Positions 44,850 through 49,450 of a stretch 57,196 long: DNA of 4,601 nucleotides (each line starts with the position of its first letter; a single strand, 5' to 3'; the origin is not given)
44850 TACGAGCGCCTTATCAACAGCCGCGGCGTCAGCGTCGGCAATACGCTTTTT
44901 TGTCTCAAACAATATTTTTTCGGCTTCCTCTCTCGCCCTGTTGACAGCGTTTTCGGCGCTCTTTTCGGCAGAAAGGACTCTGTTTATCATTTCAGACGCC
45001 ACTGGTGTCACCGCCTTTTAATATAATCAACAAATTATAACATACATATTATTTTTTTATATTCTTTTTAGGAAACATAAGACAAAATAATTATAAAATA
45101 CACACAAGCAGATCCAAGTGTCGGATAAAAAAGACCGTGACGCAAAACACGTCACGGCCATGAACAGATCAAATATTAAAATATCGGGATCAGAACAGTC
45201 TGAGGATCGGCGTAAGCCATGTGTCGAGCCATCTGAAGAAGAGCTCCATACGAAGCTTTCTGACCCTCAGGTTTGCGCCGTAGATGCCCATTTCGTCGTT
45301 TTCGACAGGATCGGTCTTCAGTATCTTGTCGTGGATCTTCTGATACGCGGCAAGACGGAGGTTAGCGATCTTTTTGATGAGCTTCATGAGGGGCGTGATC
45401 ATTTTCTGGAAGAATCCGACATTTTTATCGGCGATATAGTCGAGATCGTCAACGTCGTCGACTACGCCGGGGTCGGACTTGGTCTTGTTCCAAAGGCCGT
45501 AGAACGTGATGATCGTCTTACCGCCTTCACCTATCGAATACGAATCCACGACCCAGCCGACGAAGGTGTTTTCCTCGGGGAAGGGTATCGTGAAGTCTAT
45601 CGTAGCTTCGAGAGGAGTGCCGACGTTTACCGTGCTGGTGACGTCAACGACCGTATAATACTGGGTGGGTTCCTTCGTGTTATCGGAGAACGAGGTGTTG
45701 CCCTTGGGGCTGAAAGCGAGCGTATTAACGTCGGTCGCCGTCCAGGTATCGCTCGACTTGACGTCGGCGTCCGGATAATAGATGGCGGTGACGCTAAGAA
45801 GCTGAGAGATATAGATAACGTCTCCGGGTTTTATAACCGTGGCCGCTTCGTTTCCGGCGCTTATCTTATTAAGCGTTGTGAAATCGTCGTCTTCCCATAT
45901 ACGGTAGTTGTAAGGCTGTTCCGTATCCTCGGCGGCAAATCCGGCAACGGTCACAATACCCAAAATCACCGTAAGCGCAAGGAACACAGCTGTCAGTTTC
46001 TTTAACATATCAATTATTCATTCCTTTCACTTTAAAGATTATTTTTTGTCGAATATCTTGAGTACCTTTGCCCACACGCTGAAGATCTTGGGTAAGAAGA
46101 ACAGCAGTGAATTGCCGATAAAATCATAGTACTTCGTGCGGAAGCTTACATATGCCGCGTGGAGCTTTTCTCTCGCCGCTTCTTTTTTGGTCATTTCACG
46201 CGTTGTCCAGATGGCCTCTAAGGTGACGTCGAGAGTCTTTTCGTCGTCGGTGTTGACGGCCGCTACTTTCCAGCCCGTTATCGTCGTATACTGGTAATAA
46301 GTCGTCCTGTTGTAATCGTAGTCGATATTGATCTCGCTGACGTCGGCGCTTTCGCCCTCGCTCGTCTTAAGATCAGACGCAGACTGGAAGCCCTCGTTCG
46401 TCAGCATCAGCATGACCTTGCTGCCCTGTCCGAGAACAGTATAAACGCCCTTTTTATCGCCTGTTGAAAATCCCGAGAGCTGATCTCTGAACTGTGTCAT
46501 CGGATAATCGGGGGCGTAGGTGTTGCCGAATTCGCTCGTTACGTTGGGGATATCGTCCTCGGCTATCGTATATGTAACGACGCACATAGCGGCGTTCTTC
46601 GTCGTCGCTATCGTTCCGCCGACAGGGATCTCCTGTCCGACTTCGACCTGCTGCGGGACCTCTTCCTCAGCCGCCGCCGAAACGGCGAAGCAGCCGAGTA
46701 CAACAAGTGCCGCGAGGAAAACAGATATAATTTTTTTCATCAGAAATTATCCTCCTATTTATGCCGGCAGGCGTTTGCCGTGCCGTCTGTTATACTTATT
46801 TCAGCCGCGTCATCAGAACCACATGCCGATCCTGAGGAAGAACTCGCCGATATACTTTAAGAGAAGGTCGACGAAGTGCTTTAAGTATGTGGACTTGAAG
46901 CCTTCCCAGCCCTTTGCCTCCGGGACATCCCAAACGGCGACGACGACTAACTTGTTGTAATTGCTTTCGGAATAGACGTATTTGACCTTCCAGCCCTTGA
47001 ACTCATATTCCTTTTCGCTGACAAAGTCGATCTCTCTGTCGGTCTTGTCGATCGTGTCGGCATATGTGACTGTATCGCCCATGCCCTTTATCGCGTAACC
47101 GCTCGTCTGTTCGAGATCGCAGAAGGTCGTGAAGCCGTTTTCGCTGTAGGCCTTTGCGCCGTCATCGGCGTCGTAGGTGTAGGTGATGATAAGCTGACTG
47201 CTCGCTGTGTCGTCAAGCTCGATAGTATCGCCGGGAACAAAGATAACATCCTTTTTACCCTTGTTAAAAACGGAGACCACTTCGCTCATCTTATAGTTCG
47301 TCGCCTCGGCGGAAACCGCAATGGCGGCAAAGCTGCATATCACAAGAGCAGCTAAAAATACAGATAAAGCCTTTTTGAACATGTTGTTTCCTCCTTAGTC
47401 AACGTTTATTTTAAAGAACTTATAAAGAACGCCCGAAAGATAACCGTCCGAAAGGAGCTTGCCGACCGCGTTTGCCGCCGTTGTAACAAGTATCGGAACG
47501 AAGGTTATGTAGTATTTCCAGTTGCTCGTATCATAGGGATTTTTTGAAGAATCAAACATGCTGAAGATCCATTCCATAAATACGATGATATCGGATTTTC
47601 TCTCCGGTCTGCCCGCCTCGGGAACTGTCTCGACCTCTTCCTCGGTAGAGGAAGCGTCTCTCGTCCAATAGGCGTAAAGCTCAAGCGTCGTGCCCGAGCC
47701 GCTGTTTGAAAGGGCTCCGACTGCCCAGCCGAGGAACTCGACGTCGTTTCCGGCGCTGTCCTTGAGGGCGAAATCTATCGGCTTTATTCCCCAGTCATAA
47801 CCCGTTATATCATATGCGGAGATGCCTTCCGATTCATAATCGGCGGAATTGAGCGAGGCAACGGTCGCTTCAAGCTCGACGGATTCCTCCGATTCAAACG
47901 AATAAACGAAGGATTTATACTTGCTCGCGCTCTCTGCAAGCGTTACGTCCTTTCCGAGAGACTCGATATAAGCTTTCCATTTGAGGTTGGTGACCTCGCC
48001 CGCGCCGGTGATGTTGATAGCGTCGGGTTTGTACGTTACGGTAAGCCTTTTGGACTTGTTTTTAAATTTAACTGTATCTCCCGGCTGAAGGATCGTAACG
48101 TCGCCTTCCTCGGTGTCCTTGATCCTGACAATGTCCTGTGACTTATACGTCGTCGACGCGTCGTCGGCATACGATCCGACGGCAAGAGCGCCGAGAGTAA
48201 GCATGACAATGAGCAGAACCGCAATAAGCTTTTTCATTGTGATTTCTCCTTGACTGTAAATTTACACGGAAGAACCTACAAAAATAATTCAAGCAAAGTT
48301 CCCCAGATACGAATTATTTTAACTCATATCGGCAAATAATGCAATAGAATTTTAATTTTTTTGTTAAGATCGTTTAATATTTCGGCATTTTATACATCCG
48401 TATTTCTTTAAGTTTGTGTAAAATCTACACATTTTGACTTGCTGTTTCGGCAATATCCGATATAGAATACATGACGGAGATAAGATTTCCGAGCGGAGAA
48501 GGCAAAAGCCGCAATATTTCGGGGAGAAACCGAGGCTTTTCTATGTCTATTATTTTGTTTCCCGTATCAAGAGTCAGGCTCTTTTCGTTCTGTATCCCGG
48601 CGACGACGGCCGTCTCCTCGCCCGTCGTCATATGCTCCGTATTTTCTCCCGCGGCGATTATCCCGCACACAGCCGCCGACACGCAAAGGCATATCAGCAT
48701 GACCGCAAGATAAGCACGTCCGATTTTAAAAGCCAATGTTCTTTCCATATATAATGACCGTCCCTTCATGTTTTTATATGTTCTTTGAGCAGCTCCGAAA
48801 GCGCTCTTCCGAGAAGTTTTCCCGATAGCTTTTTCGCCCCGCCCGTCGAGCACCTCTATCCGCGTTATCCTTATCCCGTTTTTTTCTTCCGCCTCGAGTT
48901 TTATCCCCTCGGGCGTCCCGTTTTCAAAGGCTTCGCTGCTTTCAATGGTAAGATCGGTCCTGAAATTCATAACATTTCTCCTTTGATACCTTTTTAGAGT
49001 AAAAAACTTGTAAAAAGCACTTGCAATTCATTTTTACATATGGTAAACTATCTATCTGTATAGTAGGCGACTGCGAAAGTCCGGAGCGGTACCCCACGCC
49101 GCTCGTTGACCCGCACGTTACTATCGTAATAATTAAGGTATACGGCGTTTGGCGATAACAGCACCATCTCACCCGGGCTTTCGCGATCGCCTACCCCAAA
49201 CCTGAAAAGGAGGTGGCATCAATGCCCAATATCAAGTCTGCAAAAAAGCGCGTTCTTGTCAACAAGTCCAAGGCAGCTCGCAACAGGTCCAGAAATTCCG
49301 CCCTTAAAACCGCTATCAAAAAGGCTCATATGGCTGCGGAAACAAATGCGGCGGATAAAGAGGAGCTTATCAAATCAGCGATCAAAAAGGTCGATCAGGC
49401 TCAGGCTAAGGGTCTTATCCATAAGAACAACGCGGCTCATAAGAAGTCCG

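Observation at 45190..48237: Operon of four tandem, divergent paralogs encoding small exported proteins of an unrecognised family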

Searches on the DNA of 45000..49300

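Call 97: search_rna_families(source=window, start=45000, end=49300, threshold=evalue, max_evalue=1)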
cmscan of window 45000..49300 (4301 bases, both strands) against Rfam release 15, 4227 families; matches with E-value up to 1: 0.
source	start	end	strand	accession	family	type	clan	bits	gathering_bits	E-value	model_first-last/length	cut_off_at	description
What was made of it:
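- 48238..48310 (-): 5' leader of about 73 nt, ending in the Shine-Dalgarno AAGGAGA at 48251-48245. No Rfam match at E <= 1 (call 97).
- Tried and rejected: No Rfam match in the leader or the operon (call 97).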

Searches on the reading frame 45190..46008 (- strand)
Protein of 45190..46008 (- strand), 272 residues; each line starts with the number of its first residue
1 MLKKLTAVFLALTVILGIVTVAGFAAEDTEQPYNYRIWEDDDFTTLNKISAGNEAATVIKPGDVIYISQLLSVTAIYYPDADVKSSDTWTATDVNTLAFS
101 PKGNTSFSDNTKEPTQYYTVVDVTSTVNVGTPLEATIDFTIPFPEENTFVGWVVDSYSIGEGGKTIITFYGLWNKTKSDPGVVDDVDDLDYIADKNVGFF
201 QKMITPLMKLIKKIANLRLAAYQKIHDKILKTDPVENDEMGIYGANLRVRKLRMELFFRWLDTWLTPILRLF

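Call 3: search_protein_families(library=pfam, proteins=[window:45190-46008:-], max_evalue=10)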
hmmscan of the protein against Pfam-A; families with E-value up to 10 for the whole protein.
window:45190-46008:- (272 aa): 0 families

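Call 4: search_protein_families(library=ncbifam, proteins=[window:45190-46008:-], max_evalue=10)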
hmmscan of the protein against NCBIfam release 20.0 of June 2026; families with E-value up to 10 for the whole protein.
window:45190-46008:- (272 aa): 2 families
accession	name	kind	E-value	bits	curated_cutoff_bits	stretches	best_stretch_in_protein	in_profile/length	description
NF053514.2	JUQZ_fam_ocin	equivalog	0.034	14.4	40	1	2-84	1-90/107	BLB8/JUQZ-1 family protein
NF007769.1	PRK10455.1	equivalog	0.039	14.2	174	1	3-29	2-27/160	ATP-independent periplasmic protein-refolding chaperone Spy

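Call 8: find_homologous_proteins(query=window:45190-46008:-, max_evalue=0.01)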
Query window:45190-46008:- (272 aa): 1 proteins with E <= 0.01 among 999 candidates.
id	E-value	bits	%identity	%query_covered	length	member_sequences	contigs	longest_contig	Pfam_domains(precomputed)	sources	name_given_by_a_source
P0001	2.9e-177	606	100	100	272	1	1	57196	-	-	-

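Call 54: predict_structure(alignment_id=A8)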
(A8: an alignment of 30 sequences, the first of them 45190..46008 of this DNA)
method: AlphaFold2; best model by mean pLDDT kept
length: 272 residues; sequences in the alignment: 30
mean_pLDDT: 84.2   pTM: 0.61
mean pLDDT of the five models: 84.2, 82.3, 80.0, 77.0, 76.9
residues with pLDDT >= 90: 133; 70-90: 95; 50-70: 39; < 50: 5
segments of 3 or more residues with pLDDT < 50: 182-186
pLDDT, mean of each block of 10 residues (from residue 1): 90 91 70 90 92 96 94 96 94 93 96 93 94 91 94 95 93 86 51 64 74 80 78 61 72 79 71 58
secondary structure, 60 per line:
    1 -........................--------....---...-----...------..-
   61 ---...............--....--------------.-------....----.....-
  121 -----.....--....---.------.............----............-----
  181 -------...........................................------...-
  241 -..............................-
elements in order: H2-25 E34-37 E64-78 H81-84 E107-110 E115-119 E126-130 E133-136 E147-159 E164-175 H188-230 H242-271
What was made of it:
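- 45190..46008 (-): Gene D (272 aa): signal peptide res 1-25, core about res 30-175, and two long tail helices (188-230 and 242-271) ending in the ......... motif. AlphaFold2 mean pLDDT 84.2, core above 90, tail 51-80 (call 54).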

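Call 58: fold_search(model_id=the predicted structure, library=pdb)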
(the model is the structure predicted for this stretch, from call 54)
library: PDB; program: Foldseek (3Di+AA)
matches with E <= 10: 155; with E <= 0.001: 0
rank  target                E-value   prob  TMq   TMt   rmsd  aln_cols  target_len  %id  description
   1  4hpq_B                4.5e-01  0.08  0.12  0.23  16.8       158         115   10  Crystal Structure of the Atg17-Atg31-Atg29 Complex (released 2012-12-26)
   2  7vcn_B                6.8e-01  0.04  0.11  0.07  14.6       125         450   10  Crystal Structure of PitA fragment from pilus islet-2 of Streptococcus oralis with Tb-Xo4 (released 2022-07-13)
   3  2azw                  8.7e-01  0.03  0.13  0.19  11.5       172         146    8  Crystal structure of the MutT/nudix family protein from Enterococcus faecalis (released 2006-01-10)
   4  5t3p_B                1.1e+00  0.10  0.17  0.20   8.4       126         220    8  Crystal structure of Human Peroxisomal coenzyme A diphosphatase NUDT7 (released 2017-09-13)
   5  7w6b                  1.2e+00  0.03  0.11  0.05  14.9       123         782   10  Crystal Structure of PitA from pilus islet-2 of Streptococcus oralis (released 2022-06-01)
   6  7mis_C                1.2e+00  0.03  0.09  0.05  18.3        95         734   15  Cryo-EM structure of SidJ-SdeC-CaM reaction intermediate complex (released 2021-08-18)
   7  5yij_A                1.2e+00  0.03  0.09  0.04  11.7        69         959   17  Structure of a Legionella effector with substrates (released 2018-05-30)
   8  9fgj                  1.5e+00  0.07  0.11  0.04  19.6       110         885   17  Cryo-EM structure of Legionella effector SdeC (PDE-mART domain) (released 2025-06-04)
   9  8otv_B                1.5e+00  0.01  0.08  0.10  17.8       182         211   14  Crystal structure of NUDT14 complexed with novel compound (released 2024-05-01)
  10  2b0v                  1.6e+00  0.02  0.12  0.17  12.5       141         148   13  NUDIX hydrolase from Nitrosomonas europaea. (released 2005-09-27)
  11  3e57_A                1.6e+00  0.02  0.11  0.15  13.2       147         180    8  Crystal structure of Tm1382, a putative Nudix hydrolase (released 2008-09-30)
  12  5t3p_A                1.7e+00  0.08  0.17  0.20   8.4       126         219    8  Crystal structure of Human Peroxisomal coenzyme A diphosphatase NUDT7 (released 2017-09-13)
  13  5t3p_C                1.7e+00  0.08  0.17  0.20   8.4       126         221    8  Crystal structure of Human Peroxisomal coenzyme A diphosphatase NUDT7 (released 2017-09-13)
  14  6pew_A                2.1e+00  0.04  0.14  0.08  13.1       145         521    8  CryoEM Plasmodium falciparum glutamine synthetase (released 2019-12-11)
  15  5ysj_B                2.1e+00  0.02  0.10  0.15   7.2        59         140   19  SdeA mART-C domain WT apo (released 2018-08-29)
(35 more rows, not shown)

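Call 59: search_protein_families(library=ncbifam, proteins=[window:45193-45933:-], max_evalue=1)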
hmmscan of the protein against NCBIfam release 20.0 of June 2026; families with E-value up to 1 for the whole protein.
window:45193-45933:- (247 aa): 0 families

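Call 63: search_protein_families(library=pfam, alignment_id=A7, max_evalue=10)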
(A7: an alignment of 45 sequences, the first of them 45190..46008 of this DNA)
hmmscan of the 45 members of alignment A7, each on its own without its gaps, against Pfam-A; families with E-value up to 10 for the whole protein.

A. member 1, window:45190-46008:- (272 aa): 0 families

B. families by the number of members that match (of 45 scanned): 28 families (the first 25 are shown)
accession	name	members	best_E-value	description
PF23379.1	DUF7096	11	0.008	Domain of unknown function (DUF7096)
PF08139.17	LPAM_1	3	0.032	Prokaryotic membrane lipoprotein lipid attachment site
PF16339.10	DUF4969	3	0.06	Domain of unknown function (DUF4969)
PF06458.18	MucBP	1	1e-08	MucBP domain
PF17030.11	Beta_lactamase3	1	0.00026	Putative beta-lactamase-like family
PF07791.16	Imm11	1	0.02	Immunity protein family (Imm11)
PF24490.1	DUF7585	1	0.02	Domain of unknown function (DUF7585)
PF25682.1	Phage_VG64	1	0.043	Mycobacterium phage VG64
PF06390.17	NESP55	1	0.047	Neuroendocrine-specific golgi protein P55 (NESP55)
PF13783.11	DUF4177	1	0.057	Domain of unknown function (DUF4177)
PF00186.24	DHFR_1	1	0.07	Dihydrofolate reductase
PF13731.11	WxL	1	0.075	WxL domain surface cell wall-binding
PF13179.11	DUF4006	1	0.091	Family of unknown function (DUF4006)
PF00520.37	Ion_trans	1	0.092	Ion transport protein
PF02706.20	Wzz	1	0.11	Chain length determinant protein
PF09479.16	Flg_new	1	0.18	Listeria-Bacteroides repeat domain (List_Bact_rpt)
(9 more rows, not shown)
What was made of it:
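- Closest known: csc. Different: The WxL Pfam domain hits 1 of 45 members at E = 0.075 (call 63).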

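Call 78: search_protein_families(library=phrogs, proteins=[window:45193-45933:-], max_evalue=0.1)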
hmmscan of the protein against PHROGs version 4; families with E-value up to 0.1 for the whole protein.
window:45193-45933:- (247 aa): 0 families

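Call 79: search_protein_families(library=padloc, proteins=[window:45193-45933:-], max_evalue=0.1)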
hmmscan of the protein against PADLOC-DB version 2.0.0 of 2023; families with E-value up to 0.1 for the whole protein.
window:45193-45933:- (247 aa): 0 families

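Call 90: search_solved_structures(query=A7, max_evalue=10)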
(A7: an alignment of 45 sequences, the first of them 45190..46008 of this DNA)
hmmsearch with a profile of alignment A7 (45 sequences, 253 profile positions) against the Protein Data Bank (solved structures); distinct sequences matched with E-value up to 10: 29.
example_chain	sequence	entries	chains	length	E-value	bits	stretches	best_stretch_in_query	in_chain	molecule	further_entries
8qot_H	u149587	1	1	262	0.011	18.6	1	2-135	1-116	NabFab HC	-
8tb7_H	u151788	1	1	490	0.024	17.5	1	2-29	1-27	Fab24 BAK5 heavy chain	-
9yfu_C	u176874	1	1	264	0.028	17.3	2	2-29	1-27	Fab24 BAK5 light chain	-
7lbe_H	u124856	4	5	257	0.068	16.1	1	2-151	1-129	Fab MSL-109 heavy chain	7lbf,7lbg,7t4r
5e7t_G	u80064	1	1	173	0.23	14.3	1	97-180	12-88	Major structural protein 1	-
5e7f_G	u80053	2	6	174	0.24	14.3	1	97-180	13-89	Major structural protein 1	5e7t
8wql_QD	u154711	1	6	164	0.39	13.6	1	5-66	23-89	PsbQ protein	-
9hae_B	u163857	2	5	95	0.49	13.2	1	178-225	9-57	DerF7_binder2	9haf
8wrz_L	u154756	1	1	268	0.73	12.7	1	2-29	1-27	scfv30 light chain, scfv30 heavy chain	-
4xmm_H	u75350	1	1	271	0.74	12.7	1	2-123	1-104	Antibody 57 heavy chain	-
8wej_L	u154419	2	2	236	0.89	12.4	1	2-29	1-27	7D5 Fab light chain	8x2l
6mwn_C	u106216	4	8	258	0.96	12.3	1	2-27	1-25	Fab HAVx Heavy Chain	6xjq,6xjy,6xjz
8dp3_H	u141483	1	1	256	1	12.2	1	2-76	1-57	Fab BL3-6 Heavy Chain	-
6ww5_C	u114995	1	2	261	1.1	12.1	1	2-141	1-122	Fab84 Heavy Chain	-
7t4s_I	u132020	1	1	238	1.1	12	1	2-35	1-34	Fab 8I21 light chain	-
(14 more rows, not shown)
